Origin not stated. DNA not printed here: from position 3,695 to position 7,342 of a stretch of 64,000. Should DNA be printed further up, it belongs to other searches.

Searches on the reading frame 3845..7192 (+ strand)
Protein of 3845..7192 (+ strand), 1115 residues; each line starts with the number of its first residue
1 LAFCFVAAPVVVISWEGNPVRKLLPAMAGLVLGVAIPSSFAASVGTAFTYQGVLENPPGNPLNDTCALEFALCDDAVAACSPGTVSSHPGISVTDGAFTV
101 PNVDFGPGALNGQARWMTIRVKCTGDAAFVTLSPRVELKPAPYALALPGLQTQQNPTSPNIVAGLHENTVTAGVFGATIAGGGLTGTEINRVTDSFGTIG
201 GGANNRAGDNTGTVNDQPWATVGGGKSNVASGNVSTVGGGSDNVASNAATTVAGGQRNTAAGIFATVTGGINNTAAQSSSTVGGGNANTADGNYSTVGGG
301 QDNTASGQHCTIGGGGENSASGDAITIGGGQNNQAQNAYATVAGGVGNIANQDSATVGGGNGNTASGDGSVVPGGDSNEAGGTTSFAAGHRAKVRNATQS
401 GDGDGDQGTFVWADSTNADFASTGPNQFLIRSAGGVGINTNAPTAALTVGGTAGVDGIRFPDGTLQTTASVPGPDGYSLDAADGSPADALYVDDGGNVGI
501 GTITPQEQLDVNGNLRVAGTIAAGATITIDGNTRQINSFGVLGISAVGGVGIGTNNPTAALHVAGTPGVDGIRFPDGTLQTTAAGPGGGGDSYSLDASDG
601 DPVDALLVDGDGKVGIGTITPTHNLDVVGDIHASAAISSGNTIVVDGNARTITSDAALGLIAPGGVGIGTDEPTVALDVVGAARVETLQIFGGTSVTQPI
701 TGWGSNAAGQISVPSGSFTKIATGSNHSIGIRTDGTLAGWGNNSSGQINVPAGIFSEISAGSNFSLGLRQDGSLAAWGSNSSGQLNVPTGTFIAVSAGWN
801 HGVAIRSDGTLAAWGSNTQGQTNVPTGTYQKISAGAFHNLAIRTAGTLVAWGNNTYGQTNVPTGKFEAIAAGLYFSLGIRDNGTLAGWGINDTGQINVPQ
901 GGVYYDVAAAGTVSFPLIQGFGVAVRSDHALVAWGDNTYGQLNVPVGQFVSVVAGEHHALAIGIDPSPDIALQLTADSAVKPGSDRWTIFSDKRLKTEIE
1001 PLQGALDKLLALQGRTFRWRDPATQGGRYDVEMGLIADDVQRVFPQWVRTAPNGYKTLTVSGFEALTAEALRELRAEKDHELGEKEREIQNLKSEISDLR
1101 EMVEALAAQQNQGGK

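Call 22: search_protein_families(library=pfam, proteins=[window:3845-7192:+], max_evalue=0.001)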
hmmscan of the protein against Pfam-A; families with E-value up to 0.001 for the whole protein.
window:3845-7192:+ (1115 aa): 3 families
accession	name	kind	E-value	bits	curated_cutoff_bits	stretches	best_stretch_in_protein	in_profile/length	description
PF13540.12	RCC1_2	-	1.6e-48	161.8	22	5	719-747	2-30/30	Regulator of chromosome condensation (RCC1) repeat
PF25390.1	WD40_RLD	-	4.9e-32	112.1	150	1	716-943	31-331/363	RCC1-like domain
PF13884.11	Peptidase_S74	-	1e-13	51.8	22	1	991-1048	1-57/58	Chaperone of endosialidase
